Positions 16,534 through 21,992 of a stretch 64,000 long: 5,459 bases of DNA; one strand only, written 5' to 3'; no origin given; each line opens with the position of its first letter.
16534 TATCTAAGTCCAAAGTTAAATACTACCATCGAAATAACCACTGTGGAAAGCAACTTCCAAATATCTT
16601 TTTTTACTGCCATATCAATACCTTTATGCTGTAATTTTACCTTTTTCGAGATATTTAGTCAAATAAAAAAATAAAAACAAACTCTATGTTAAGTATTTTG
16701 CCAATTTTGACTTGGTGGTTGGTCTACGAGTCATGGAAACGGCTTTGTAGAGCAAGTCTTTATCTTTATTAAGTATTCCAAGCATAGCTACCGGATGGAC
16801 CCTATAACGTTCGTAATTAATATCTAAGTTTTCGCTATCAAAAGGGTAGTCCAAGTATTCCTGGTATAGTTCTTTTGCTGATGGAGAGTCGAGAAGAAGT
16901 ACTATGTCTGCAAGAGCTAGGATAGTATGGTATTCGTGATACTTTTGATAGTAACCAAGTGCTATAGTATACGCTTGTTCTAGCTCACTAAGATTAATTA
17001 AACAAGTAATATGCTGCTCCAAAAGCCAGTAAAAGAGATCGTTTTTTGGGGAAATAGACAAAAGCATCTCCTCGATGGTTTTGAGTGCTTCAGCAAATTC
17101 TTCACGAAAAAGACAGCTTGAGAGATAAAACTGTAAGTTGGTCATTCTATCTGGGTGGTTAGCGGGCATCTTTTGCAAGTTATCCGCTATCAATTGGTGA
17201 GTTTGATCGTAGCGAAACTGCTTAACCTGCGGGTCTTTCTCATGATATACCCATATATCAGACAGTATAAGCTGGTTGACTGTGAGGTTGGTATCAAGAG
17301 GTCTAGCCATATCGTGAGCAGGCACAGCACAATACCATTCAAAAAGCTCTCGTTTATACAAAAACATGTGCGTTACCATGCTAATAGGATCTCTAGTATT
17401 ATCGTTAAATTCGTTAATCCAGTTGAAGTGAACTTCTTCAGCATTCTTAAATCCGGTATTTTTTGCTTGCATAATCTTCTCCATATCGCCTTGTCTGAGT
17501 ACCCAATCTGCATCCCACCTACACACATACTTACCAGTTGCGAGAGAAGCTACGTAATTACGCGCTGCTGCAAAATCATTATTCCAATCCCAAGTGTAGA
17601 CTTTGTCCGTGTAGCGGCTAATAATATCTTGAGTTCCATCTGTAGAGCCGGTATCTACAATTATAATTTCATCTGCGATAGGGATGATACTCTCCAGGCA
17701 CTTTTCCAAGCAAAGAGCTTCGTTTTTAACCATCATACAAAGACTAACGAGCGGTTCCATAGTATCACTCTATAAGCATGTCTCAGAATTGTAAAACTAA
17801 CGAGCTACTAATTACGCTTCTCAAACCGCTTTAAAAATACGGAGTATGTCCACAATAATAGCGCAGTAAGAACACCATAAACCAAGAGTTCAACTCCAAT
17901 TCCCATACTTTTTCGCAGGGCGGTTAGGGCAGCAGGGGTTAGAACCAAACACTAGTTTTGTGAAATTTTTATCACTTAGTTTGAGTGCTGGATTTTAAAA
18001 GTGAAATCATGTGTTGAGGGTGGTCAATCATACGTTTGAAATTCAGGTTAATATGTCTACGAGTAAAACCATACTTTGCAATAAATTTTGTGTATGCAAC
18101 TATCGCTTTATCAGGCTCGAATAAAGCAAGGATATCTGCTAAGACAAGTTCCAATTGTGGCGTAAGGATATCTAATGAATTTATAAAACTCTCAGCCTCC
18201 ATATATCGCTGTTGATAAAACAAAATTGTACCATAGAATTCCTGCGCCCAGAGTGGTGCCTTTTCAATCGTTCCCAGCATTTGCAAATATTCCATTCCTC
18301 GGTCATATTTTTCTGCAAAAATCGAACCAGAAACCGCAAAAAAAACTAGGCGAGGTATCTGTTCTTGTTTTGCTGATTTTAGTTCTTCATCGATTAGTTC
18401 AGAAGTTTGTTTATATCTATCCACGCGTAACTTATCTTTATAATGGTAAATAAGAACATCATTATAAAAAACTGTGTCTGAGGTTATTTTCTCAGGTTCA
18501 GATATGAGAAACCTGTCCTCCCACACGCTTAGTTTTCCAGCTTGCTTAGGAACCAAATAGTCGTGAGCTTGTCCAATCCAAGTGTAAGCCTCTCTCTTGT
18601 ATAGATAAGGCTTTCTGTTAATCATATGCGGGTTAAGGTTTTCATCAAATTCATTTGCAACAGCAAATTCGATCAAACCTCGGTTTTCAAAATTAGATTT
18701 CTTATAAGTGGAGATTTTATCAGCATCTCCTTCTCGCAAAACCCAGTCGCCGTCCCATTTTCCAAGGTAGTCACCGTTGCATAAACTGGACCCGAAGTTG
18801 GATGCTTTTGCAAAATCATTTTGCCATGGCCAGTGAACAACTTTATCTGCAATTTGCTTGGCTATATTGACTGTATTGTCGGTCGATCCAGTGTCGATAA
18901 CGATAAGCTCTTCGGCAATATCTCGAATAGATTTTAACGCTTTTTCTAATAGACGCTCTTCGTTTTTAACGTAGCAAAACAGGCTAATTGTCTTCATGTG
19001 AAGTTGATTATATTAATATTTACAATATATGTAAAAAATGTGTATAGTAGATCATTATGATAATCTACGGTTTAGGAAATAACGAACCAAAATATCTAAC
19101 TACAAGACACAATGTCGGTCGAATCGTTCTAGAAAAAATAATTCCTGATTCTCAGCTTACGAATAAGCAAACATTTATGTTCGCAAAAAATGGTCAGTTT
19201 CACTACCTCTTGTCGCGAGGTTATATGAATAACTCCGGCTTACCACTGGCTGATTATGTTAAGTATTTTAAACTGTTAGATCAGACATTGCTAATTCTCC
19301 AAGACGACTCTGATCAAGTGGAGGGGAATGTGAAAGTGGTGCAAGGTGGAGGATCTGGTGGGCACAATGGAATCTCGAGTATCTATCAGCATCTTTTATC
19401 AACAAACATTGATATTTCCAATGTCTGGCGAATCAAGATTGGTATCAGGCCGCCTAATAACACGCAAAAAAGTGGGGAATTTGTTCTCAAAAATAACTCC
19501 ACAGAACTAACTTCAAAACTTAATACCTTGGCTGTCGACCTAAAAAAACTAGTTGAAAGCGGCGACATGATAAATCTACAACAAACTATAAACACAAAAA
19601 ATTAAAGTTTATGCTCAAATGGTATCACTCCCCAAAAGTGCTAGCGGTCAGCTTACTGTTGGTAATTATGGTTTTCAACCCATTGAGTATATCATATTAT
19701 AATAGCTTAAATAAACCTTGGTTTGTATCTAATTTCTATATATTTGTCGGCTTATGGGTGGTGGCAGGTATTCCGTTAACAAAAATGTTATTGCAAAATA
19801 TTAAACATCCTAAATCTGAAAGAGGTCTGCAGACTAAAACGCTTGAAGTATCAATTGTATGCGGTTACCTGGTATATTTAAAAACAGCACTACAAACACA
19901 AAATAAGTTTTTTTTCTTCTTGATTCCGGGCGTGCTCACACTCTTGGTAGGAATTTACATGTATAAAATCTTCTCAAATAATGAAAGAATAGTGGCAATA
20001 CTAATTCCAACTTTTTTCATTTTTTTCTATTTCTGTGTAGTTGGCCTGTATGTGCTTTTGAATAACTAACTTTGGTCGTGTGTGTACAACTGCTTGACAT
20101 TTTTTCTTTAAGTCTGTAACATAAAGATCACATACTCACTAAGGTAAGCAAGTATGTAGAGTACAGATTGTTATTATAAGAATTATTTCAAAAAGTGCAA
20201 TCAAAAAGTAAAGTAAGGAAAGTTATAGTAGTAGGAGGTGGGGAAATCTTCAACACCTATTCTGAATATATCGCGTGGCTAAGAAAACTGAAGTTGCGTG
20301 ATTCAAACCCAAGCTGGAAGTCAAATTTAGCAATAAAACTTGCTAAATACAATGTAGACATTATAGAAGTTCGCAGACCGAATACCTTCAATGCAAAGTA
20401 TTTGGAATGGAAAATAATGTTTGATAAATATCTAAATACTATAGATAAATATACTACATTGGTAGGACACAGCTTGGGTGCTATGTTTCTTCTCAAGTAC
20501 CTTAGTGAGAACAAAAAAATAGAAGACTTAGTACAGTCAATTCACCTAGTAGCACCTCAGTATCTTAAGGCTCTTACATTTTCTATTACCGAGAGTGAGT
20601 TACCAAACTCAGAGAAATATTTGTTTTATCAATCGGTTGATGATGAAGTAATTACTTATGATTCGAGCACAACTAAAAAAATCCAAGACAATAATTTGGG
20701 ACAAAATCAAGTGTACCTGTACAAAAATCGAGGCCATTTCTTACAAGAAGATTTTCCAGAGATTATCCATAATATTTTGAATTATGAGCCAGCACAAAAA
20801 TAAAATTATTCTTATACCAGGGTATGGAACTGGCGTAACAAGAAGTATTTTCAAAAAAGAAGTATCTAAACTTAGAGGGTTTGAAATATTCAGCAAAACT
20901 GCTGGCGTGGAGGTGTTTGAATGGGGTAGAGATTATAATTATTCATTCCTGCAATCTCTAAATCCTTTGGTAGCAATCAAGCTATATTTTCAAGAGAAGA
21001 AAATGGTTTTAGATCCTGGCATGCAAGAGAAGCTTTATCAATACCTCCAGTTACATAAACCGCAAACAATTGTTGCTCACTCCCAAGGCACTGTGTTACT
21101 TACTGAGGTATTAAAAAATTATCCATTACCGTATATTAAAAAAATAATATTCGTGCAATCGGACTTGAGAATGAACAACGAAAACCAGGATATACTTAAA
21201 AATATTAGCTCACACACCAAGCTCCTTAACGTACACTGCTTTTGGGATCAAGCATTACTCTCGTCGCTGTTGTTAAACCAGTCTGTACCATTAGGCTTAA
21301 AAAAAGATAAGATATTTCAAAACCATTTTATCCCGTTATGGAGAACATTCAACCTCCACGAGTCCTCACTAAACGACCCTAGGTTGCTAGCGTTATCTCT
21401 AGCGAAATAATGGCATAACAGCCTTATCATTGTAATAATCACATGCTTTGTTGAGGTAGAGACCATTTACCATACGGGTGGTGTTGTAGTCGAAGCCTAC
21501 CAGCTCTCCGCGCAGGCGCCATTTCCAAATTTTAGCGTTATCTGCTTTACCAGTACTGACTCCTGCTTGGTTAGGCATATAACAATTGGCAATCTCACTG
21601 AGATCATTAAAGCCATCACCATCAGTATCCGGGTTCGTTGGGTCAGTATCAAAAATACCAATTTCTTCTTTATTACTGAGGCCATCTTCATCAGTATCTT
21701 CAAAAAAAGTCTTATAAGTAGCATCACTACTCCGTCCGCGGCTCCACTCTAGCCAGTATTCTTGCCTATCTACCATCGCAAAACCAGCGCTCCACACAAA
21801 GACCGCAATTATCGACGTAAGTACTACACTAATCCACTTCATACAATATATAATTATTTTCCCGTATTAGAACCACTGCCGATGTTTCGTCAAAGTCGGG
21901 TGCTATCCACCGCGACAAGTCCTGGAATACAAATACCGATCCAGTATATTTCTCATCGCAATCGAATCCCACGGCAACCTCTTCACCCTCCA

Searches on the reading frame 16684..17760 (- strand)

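Call 43: search_protein_families(library=pfam, proteins=[window:16684-17760:-], max_evalue=0.0001)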
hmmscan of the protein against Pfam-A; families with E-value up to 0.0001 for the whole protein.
window:16684-17760:- (358 aa): 2 families
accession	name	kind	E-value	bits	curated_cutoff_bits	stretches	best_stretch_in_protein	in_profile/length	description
PF00535.33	Glycos_transf_2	-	8.4e-21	75.1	23.3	1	6-107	1-110/168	Glycosyl transferase family 2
PF13704.12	Glyco_tranf_2_4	-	6.1e-05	23.9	27.5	0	12-88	1-76/98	Glycosyl transferase family 2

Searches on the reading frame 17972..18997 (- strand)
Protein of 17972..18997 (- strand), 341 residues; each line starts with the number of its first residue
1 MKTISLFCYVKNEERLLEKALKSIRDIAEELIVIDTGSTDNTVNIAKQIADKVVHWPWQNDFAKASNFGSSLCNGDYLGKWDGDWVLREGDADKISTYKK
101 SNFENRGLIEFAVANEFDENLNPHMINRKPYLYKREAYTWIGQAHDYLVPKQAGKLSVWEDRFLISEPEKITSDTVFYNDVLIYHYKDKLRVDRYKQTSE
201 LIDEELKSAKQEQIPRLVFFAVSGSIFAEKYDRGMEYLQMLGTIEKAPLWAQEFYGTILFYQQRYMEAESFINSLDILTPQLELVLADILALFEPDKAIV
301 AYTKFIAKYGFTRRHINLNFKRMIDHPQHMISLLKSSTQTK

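Call 43: search_protein_families(library=pfam, proteins=[window:17972-18997:-], max_evalue=0.0001)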
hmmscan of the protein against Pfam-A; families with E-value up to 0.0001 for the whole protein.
window:17972-18997:- (341 aa): 3 families
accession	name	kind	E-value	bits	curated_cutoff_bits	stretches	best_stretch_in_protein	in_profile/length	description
PF00535.33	Glycos_transf_2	-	3.4e-14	53.6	23.3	1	10-90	6-94/168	Glycosyl transferase family 2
PF13704.12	Glyco_tranf_2_4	-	5.1e-06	27.3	27.5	1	11-101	1-89/98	Glycosyl transferase family 2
PF10111.15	Glyco_tranf_2_2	-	5.8e-05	23.2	27.3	0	13-87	16-94/276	Glycosyltransferase like family 2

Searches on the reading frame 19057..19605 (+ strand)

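Call 43: search_protein_families(library=pfam, proteins=[window:19057-19605:+], max_evalue=0.0001)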
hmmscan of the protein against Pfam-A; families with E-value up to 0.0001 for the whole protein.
window:19057-19605:+ (182 aa): 1 family
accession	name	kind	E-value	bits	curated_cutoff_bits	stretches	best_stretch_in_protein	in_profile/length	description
PF01195.25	Pept_tRNA_hydro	-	1e-32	113.9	27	1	2-168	1-169/183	Peptidyl-tRNA hydrolase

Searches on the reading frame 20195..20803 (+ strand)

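Call 43: search_protein_families(library=pfam, proteins=[window:20195-20803:+], max_evalue=0.0001)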
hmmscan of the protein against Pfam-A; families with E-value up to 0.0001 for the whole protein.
window:20195-20803:+ (202 aa): 2 families
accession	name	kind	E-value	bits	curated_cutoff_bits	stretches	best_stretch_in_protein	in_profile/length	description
PF06821.19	Ser_hydrolase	-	5.1e-07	30.2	22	1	41-125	15-94/172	Serine hydrolase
PF00561.26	Abhydrolase_1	-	2e-05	24.8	25.8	0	82-121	67-102/245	alpha/beta hydrolase fold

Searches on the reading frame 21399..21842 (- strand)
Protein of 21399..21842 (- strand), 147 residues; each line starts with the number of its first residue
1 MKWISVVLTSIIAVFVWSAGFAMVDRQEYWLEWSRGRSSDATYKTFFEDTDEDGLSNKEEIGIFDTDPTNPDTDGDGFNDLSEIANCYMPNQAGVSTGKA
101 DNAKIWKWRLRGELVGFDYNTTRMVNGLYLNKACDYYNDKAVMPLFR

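Call 43: search_protein_families(library=pfam, proteins=[window:21399-21842:-], max_evalue=0.0001)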
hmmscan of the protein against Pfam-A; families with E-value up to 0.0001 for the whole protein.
window:21399-21842:- (147 aa): 1 family
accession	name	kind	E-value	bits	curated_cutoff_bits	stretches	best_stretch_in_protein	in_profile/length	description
PF18884.5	TSP3_bac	-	5.6e-07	29.7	25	0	49-71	1-22/22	Bacterial TSP3 repeat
